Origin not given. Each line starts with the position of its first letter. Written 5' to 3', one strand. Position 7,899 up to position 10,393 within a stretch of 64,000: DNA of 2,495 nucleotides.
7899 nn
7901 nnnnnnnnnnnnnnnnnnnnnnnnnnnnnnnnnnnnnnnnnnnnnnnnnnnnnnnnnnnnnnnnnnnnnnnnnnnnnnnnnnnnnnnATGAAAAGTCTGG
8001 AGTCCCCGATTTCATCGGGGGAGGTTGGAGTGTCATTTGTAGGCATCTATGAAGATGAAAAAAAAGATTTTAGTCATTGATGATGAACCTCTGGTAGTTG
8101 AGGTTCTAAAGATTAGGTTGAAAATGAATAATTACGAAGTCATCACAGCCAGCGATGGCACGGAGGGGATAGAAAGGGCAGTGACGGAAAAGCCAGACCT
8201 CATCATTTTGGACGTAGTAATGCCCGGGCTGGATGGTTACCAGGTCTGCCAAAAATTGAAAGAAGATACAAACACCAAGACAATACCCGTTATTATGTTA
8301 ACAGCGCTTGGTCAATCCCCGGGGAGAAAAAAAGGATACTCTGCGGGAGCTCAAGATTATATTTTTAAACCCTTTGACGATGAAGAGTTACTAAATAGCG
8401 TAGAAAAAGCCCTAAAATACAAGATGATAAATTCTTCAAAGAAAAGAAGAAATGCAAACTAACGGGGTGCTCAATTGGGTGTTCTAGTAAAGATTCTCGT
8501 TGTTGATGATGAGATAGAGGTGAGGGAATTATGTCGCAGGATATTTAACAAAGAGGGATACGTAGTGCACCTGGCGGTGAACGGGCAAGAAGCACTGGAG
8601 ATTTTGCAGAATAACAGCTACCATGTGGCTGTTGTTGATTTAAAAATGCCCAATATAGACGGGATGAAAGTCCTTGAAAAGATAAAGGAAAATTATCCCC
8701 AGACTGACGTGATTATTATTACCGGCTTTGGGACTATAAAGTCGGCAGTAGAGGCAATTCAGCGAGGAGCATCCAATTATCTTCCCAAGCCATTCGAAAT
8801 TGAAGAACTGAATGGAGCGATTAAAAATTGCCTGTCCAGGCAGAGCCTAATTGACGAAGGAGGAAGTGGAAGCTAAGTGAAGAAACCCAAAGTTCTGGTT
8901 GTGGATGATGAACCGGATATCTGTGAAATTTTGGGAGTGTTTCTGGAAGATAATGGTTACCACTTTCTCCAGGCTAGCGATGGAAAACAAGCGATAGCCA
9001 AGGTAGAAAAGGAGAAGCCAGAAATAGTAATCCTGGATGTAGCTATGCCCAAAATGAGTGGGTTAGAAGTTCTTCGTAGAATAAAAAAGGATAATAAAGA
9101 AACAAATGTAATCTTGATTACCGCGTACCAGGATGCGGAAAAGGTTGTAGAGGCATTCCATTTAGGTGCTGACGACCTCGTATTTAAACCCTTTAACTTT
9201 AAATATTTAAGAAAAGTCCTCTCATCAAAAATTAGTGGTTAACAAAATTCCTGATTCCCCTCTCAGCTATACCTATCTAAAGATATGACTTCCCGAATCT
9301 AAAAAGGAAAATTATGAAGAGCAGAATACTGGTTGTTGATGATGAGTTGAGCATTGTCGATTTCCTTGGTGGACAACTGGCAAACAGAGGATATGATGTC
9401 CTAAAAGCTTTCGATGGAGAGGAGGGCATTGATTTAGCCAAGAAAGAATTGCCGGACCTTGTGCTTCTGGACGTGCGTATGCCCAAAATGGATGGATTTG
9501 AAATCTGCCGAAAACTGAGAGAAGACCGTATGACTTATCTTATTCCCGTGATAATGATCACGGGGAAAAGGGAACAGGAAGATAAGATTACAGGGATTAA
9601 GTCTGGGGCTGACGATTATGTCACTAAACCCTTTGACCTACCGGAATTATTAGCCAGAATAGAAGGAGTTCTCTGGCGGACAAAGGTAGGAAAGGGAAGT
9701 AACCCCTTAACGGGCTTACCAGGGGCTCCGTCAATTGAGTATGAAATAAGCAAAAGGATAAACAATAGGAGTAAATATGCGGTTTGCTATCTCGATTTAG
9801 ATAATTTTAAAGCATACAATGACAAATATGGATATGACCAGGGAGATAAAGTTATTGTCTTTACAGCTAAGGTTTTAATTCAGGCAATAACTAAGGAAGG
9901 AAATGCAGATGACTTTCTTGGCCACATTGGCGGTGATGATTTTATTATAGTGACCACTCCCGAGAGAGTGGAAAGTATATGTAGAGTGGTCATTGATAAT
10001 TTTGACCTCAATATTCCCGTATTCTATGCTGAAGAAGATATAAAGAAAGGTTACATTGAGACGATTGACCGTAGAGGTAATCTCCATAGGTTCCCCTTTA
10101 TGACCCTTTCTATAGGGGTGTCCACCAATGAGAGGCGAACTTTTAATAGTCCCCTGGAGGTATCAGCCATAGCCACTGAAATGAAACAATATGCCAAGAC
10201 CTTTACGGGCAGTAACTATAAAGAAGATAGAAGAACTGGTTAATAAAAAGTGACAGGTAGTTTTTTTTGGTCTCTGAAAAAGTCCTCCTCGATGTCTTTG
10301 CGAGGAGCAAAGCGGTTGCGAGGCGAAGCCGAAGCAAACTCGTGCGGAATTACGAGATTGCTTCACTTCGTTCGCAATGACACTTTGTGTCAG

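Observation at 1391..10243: Output-less two-component cluster ending in a REC-GGDEF: candidate phosphorelay feeding the three riboswitches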

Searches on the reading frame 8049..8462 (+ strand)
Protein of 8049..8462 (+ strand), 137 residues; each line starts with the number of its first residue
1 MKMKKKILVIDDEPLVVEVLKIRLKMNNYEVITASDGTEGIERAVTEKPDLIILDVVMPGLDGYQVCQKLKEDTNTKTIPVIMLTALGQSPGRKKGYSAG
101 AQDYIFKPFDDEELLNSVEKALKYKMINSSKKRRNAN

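Call 4: search_protein_families(library=pfam, proteins=[window:8049-8462:+], max_evalue=0.01)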
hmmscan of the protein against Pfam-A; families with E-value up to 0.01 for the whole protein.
window:8049-8462:+ (137 aa): 1 family
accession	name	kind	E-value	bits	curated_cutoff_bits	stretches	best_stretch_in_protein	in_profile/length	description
PF00072.30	Response_reg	-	3e-31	108.3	30.2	1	7-118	1-110/111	Response regulator receiver domain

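Call 18: search_protein_families(library=ncbifam, proteins=[window:8049-8462:+], max_evalue=0.001)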
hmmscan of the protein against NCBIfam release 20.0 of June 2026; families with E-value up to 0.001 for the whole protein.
window:8049-8462:+ (137 aa): 100 families (the best 25 are shown)
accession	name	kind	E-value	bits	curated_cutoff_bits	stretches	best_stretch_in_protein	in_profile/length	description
NF007135.0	PRK09581.1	equivalog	2.3e-39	135.5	474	1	3-135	1-133/457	PleD family two-component system response regulator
NF045944.1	ResRegRpaBCyano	equivalog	6.7e-36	123.8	330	1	8-126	1-116/229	response regulator transcription factor RpaB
TIGR02154.1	PhoB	equivalog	1.3e-32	112.9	296.2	1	3-128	1-126/226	phosphate regulon transcriptional regulator PhoB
NF040689.1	MtrAB_MtrA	equivalog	2e-29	102.5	300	1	7-126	1-117/219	MtrAB system response regulator MtrA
NF040534.1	resp_reg_YycF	equivalog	2.7e-27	95.5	340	1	5-133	1-126/231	response regulator YycF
NF053854.1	RespRegPhoBBctds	equivalog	5.3e-27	94.6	270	1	7-132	1-125/225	two-component system response regulator PhoB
NF033117.2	vanR_ACDEGLN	exception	4.6e-26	91.8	350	1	7-135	1-127/226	VanR-ABDEGLN family response regulator transcription factor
TIGR01387.1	cztR_silR_copR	subfamily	1.4e-25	90.2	279.2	1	7-128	1-120/218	heavy metal response regulator transcription factor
NF007005.1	PRK09468.1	equivalog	1.5e-25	90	331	1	3-126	2-123/237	osmolarity response regulator transcription factor OmpR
NF041733.1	resp_reg_CseB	equivalog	3.2e-25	88.8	350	1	6-133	2-126/228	two-component system response regulator CseB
NF033120.0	vanR_FM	exception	7.1e-24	84.7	460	1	6-132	5-129/231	vancomycin resistance response regulator transcription factor, VanR-F/VanR-M family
NF045717.1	DVU0259_DivK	exception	1.2e-23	83.5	160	1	3-122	1-116/117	DVU0259 family response regulator domain-containing protein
NF008567.0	PRK11517.1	equivalog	5.5e-23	81.5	353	1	6-126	2-119/223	response regulator transcription factor HprR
NF007546.0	PRK10161.1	equivalog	6e-23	81.6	471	1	3-121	1-119/229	phosphate response regulator transcription factor PhoB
NF012227.0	AdeR_RR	equivalog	6e-23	81.5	340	1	4-135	11-139/239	efflux system response regulator transcription factor AdeR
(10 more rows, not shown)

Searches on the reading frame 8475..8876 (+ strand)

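Call 4: search_protein_families(library=pfam, proteins=[window:8475-8876:+], max_evalue=0.01)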
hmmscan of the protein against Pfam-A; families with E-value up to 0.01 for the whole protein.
window:8475-8876:+ (133 aa): 2 families
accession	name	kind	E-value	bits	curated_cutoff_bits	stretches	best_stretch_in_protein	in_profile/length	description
PF00072.30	Response_reg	-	4.1e-33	114.3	30.2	1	7-116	1-110/111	Response regulator receiver domain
PF23198.2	PDE8A_N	-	8.9e-05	22.9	29.6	1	21-82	27-89/147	PDE8A-like, N-terminal domain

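Call 18: search_protein_families(library=ncbifam, proteins=[window:8475-8876:+], max_evalue=0.001)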
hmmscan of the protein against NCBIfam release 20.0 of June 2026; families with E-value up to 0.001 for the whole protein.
window:8475-8876:+ (133 aa): 102 families (the best 25 are shown)
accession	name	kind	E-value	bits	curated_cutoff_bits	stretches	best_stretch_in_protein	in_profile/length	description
NF008469.0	PRK11361.1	equivalog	1.6e-29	103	714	1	4-128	4-128/461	acetoacetate metabolism transcriptional regulator AtoC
NF053512.1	nitric_RR_NosR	exception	6.2e-29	101.3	400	1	7-128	1-123/422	response regulator c-di-GMP phosphodiesterase, NosR family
NF051870.1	NAssimRespRegNtrX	equivalog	2.1e-28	99.4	600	1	6-125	3-124/452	nitrogen assimilation response regulator NtrX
TIGR01818.1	ntrC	equivalog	1.1e-24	87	558.6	1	7-121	1-115/463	nitrogen regulation protein NR(I)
NF007005.1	PRK09468.1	equivalog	7.7e-24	84.4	331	1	6-125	5-124/237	osmolarity response regulator transcription factor OmpR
NF008176.1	PRK10923.1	equivalog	6.5e-23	81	620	1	6-121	5-120/469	nitrogen regulation protein NR(I)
NF045944.1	ResRegRpaBCyano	equivalog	7.6e-23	81.1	330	1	8-124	1-116/229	response regulator transcription factor RpaB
TIGR01387.1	cztR_silR_copR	subfamily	1e-22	80.9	279.2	1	7-124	1-118/218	heavy metal response regulator transcription factor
NF041734.1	resp_reg_RppA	equivalog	1.1e-22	80.6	250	1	6-123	2-121/229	two-component system response regulator RppA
NF006900.1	PRK09390.1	equivalog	1.5e-22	80.1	255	1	5-123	5-123/203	response regulator FixJ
NF047793.1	ResRegPgtA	equivalog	1.6e-22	80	650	1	6-126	7-128/414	two-component system response regulator PgtA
NF007689.0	PRK10365.1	equivalog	3.3e-22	78.9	760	1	5-127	6-128/441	sigma-54-dependent response regulator transcription factor ZraR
NF012023.0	PRK15479.1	equivalog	4.4e-22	78.7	337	1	6-123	2-119/224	transcriptional regulator TctD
NF033791.1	ActR_PrrA_rreg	equivalog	6e-22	78.5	250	1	7-118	4-115/173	ActR/PrrA/RegA family redox response regulator transcription factor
NF041946.1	LuxO_transreg_Vib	equivalog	7.4e-22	77.8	800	1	10-123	2-115/463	quorum-sensing sigma-54 dependent transcriptional regulator LuxO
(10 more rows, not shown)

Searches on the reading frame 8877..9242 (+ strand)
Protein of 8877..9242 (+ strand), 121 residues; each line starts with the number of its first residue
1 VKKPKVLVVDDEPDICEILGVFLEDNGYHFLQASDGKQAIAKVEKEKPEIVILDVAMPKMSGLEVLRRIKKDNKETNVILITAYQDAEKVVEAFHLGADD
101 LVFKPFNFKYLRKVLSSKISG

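Call 4: search_protein_families(library=pfam, proteins=[window:8877-9242:+], max_evalue=0.01)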
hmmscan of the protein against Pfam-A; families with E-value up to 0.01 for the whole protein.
window:8877-9242:+ (121 aa): 3 families
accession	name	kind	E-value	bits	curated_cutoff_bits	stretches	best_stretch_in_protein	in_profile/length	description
PF00072.30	Response_reg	-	1.3e-33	115.9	30.2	1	6-115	1-110/111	Response regulator receiver domain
PF07404.17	TEBP_beta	-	0.00073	19.7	26.6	1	17-55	23-61/140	Telomere-binding protein beta subunit (TEBP beta)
PF20161.5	VpsR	-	0.0053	16.9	23.7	1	22-94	26-98/121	VpsR domain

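Call 18: search_protein_families(library=ncbifam, proteins=[window:8877-9242:+], max_evalue=0.001)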
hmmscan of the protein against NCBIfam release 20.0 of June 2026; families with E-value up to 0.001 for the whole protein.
window:8877-9242:+ (121 aa): 103 families (the best 25 are shown)
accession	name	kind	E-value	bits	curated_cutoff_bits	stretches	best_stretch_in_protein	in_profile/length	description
NF040689.1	MtrAB_MtrA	equivalog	1e-26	93.7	300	1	6-111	1-105/219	MtrAB system response regulator MtrA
NF045944.1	ResRegRpaBCyano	equivalog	2.4e-26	92.5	330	1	7-113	1-106/229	response regulator transcription factor RpaB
NF008469.0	PRK11361.1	equivalog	2.8e-26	92.2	714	1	5-115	6-116/461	acetoacetate metabolism transcriptional regulator AtoC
NF053854.1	RespRegPhoBBctds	equivalog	6.7e-26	91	270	1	6-111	1-107/225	two-component system response regulator PhoB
TIGR02154.1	PhoB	equivalog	6.7e-26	91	296.2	1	4-111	3-112/226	phosphate regulon transcriptional regulator PhoB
NF040534.1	resp_reg_YycF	equivalog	3.4e-25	88.7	340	1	5-110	2-106/231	response regulator YycF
NF051870.1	NAssimRespRegNtrX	equivalog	4.9e-24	85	600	1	5-111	3-111/452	nitrogen assimilation response regulator NtrX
NF012227.0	AdeR_RR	equivalog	1.2e-23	83.8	340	1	4-108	12-115/239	efflux system response regulator transcription factor AdeR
NF007135.0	PRK09581.1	equivalog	1.3e-23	83.5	474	1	5-108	4-109/457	PleD family two-component system response regulator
NF033120.0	vanR_FM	exception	3.5e-23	82.5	460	1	1-107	1-106/231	vancomycin resistance response regulator transcription factor, VanR-F/VanR-M family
NF045505.1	RR_RssB_Pseudo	equivalog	8.3e-23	81.1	700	1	5-107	7-109/394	two-component system response regulator RssB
NF033117.2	vanR_ACDEGLN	exception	1.6e-22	80.2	350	1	6-107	1-101/226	VanR-ABDEGLN family response regulator transcription factor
NF007969.0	PRK10693.1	equivalog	3.4e-22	78.9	329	1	5-114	9-119/337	two-component system response regulator RssB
NF041733.1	resp_reg_CseB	equivalog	4.2e-22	78.7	350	1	5-112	2-108/228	two-component system response regulator CseB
NF007005.1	PRK09468.1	equivalog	1.2e-21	77.2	331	1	3-111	3-111/237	osmolarity response regulator transcription factor OmpR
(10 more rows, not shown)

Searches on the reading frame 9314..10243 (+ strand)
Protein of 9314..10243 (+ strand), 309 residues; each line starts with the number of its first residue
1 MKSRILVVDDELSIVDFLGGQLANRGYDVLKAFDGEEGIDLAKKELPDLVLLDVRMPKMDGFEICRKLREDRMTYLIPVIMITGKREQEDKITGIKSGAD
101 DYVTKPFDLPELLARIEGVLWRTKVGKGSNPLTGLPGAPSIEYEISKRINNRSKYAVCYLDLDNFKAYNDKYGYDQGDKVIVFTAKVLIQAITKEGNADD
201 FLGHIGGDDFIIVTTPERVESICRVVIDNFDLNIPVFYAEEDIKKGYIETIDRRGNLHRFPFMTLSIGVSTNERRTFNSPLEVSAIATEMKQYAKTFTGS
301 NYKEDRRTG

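Call 4: search_protein_families(library=pfam, proteins=[window:9314-10243:+], max_evalue=0.01)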
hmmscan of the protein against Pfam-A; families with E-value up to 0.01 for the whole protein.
window:9314-10243:+ (309 aa): 3 families
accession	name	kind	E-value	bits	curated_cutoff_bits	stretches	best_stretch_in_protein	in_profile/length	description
PF00072.30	Response_reg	-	4.3e-30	104.6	30.2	1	5-117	1-111/111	Response regulator receiver domain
PF00990.26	GGDEF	-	2.5e-15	57.1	23.8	1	131-217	5-91/161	Diguanylate cyclase, GGDEF domain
PF23198.2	PDE8A_N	-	0.004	17.5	29.6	1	22-89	30-98/147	PDE8A-like, N-terminal domain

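Call 14: search_solved_structures(query=window:9314-10243:+, max_evalue=0.001, show_alignments=0)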
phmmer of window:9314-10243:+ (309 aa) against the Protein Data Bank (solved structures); distinct sequences matched with E-value up to 0.001: 328 (the best 60 are shown).
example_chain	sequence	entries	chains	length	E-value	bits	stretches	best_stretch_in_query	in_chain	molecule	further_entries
9g85_A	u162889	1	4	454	2.8e-38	135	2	1-119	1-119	Response regulator PleD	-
2wb4_A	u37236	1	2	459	2.9e-38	134.9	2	1-119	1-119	DIGUANYLATE CYCLASE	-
9g86_A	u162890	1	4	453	6.6e-38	133.7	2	3-119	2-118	Response regulator PleD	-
1w25_A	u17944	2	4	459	7e-38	133.6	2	3-119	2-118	STALKED-CELL DIFFERENTIATION CONTROLLING PROTEIN | RESPONSE REGULATOR PLED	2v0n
1mvo_A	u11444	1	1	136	1.2e-34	123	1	1-129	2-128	PhoP response regulator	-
9dvt_R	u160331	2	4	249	1.6e-33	119.3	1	1-123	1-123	DNA-binding dual master transcriptional regulator RpaA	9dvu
2zwm_A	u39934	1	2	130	2.6e-30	108.8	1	2-122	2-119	Transcriptional regulatory protein yycF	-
3f6p_A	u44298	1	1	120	2.6e-30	108.8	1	2-121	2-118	Transcriptional regulatory protein yycF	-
8fk2_A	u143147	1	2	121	7e-30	107.4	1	4-124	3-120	Putative response regulator CovR VicR-like protein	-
6is1_A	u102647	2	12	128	2.4e-29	105.6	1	3-122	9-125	Response regulator ArlR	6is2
6is3_C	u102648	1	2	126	2.9e-29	105.3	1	3-122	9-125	Response regulator ArlR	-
9ji3_J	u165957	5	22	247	6.3e-28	100.9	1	3-129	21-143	DNA-binding response regulator | Possible two component system response transcriptional positive regulator PhoP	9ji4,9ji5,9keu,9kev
3r0j_A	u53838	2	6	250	6.5e-28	100.9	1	3-129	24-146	POSSIBLE TWO COMPONENT SYSTEM RESPONSE TRANSCRIPTIONAL POSITIVE REGULATOR PHOP | Response regulator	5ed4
1nxo_A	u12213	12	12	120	5.1e-27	97.9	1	4-123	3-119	DNA-binding response regulator | Response regulator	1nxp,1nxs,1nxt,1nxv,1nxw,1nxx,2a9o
6eb7_A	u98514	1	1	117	1.8e-26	96.2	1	4-121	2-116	DNA-binding response regulator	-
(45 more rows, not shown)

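Call 18: search_protein_families(library=ncbifam, proteins=[window:9314-10243:+], max_evalue=0.001)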
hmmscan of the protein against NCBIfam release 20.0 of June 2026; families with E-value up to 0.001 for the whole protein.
window:9314-10243:+ (309 aa): 115 families (the best 25 are shown)
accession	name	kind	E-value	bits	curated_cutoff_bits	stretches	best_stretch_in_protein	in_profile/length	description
NF007135.0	PRK09581.1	equivalog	4.5e-49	167.5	474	2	1-118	1-118/457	PleD family two-component system response regulator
TIGR02154.1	PhoB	equivalog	2e-37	128.6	296.2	1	1-125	1-125/226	phosphate regulon transcriptional regulator PhoB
NF040534.1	resp_reg_YycF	equivalog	1.3e-35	122.8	340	1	4-124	2-119/231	response regulator YycF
NF045944.1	ResRegRpaBCyano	equivalog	5.3e-35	120.9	330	1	6-127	1-119/229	response regulator transcription factor RpaB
NF033117.2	vanR_ACDEGLN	exception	2e-33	115.9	350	1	5-124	1-117/226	VanR-ABDEGLN family response regulator transcription factor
NF053854.1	RespRegPhoBBctds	equivalog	4.5e-32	111.2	270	1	5-125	1-120/225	two-component system response regulator PhoB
NF040689.1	MtrAB_MtrA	equivalog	2e-31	109.1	300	1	5-124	1-117/219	MtrAB system response regulator MtrA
NF007005.1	PRK09468.1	equivalog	6.6e-31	107.5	331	1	2-142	3-133/237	osmolarity response regulator transcription factor OmpR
NF033120.0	vanR_FM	exception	1.4e-29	103.4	460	1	4-122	5-120/231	vancomycin resistance response regulator transcription factor, VanR-F/VanR-M family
NF041733.1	resp_reg_CseB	equivalog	2.6e-29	102.2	350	1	4-125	2-120/228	two-component system response regulator CseB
NF008034.0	PRK10766.1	equivalog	3e-29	102.1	275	1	1-128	1-125/231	two-component system response regulator TorR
NF008296.0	PRK11083.1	equivalog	1.3e-28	100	273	1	2-132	3-130/228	two-component system response regulator CreB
TIGR01387.1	cztR_silR_copR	subfamily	3.6e-28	98.7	279.2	1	5-124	1-118/218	heavy metal response regulator transcription factor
NF012227.0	AdeR_RR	equivalog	1.8e-27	96.4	340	1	4-167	13-174/239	efflux system response regulator transcription factor AdeR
NF045991.1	RespRegCtrARhodob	equivalog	3.1e-27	95.8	350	1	4-125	2-121/224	response regulator transcription factor CtrA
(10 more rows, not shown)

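Call 46: predict_structure(alignment_id=A2)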
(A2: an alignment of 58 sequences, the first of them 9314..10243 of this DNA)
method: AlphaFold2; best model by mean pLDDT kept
length: 309 residues; sequences in the alignment: 58
mean_pLDDT: 90.9   pTM: 0.61
mean pLDDT of the five models: 90.9, 90.5, 90.3, 89.7, 88.9
residues with pLDDT >= 90: 223; 70-90: 75; 50-70: 11; < 50: 0
segments of 3 or more residues with pLDDT < 50: none
pLDDT, mean of each block of 10 residues (from residue 1): 89 93 94 93 91 89 90 83 80 84 89 92 69 82 92 95 94 93 94 92 92 97 98 96 94 90 97 92 95 96 90
secondary structure, 60 per line:
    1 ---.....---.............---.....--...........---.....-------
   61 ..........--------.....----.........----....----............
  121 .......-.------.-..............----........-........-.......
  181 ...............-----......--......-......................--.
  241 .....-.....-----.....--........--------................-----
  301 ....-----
elements in order: E4-8 H12-24 E28-32 H35-45 E49-53 H61-70 E79-83 H88-96 E101-104 H109-127 H138-151 E156-163 H165-172 H174-195 E201-206 E209-214 H216-237 H240-245 E247-251 E257-261 E264-271 H280-295 E301-304

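Call 48: fold_search(model_id=the predicted structure, library=pdb)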
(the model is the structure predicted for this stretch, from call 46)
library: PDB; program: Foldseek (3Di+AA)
matches with E <= 10: 1857; with E <= 0.001: 777
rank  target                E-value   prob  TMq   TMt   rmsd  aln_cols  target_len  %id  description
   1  3bre_A                6.9e-25  1.00  0.43  0.41  20.8       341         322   22  Crystal Structure of P.aeruginosa PA3702 (released 2008-04-01)
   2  3bre_B                3.6e-24  1.00  0.44  0.41  20.4       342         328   22  Crystal Structure of P.aeruginosa PA3702 (released 2008-04-01)
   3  9g85_A                4.0e-23  1.00  0.40  0.29  13.3       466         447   19  Structure of Response regulator PleD in complex with c-diGMP and ppGpp (released 2025-08-06)
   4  9g85_B                7.4e-23  1.00  0.40  0.29  13.7       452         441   20  Structure of Response regulator PleD in complex with c-diGMP and ppGpp (released 2025-08-06)
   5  9g85_C                8.5e-23  1.00  0.41  0.30  12.8       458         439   20  Structure of Response regulator PleD in complex with c-diGMP and ppGpp (released 2025-08-06)
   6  9g86_B                1.2e-22  1.00  0.41  0.29  13.5       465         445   20  Structure of Response regulator PleD in complex with c-diGMP and pppGpp (released 2025-08-06)
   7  3i5a                  1.4e-22  1.00  0.43  0.42  21.3       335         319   23  Crystal structure of full-length WpsR from Pseudomonas syringae (released 2009-08-18)
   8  9g86_A                1.7e-22  1.00  0.41  0.29  12.6       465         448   19  Structure of Response regulator PleD in complex with c-diGMP and pppGpp (released 2025-08-06)
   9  1w25_A                1.7e-22  1.00  0.40  0.28  11.9       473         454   20  Response regulator PleD in complex with c-diGMP (released 2004-11-18)
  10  2wb4_A                1.1e-21  1.00  0.41  0.28  19.6       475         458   20  activated diguanylate cyclase PleD in complex with c-di-GMP (released 2010-04-21)
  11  9g85_D                1.2e-21  1.00  0.39  0.28  12.4       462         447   19  Structure of Response regulator PleD in complex with c-diGMP and ppGpp (released 2025-08-06)
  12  6zxb_A                3.3e-21  1.00  0.46  0.48  12.8       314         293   24  Diguanylate cyclase DgcR (I-site mutant) in native state (released 2021-03-31)
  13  2v0n_A                6.7e-21  1.00  0.40  0.28  20.2       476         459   18  ACTIVATED RESPONSE REGULATOR PLED IN COMPLEX WITH C-DIGMP AND GTP- ALPHA-S (released 2007-08-21)
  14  6zxm_A                8.6e-21  1.00  0.41  0.43   9.6       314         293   24  Diguanylate cyclase DgcR in complex with c-di-GMP (released 2021-03-31)
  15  2wb4_B                1.3e-20  1.00  0.41  0.30  17.8       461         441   20  activated diguanylate cyclase PleD in complex with c-di-GMP (released 2010-04-21)
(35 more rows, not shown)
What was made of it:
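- On GGDEF diguanylate cyclase (PF00990): The AF2 model has pLDDT 90.9 and its top Foldseek hits are WspR, PleD and DgcR (calls 46, 48).
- Closest known: WspR / PleD / DgcR receiver-GGDEF diguanylate cyclases. Same: These are the best structural matches (call 48).
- The AF2 model has pLDDT 90.9, and its best PDB matches are WspR, PleD and DgcR (calls 46, 48).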
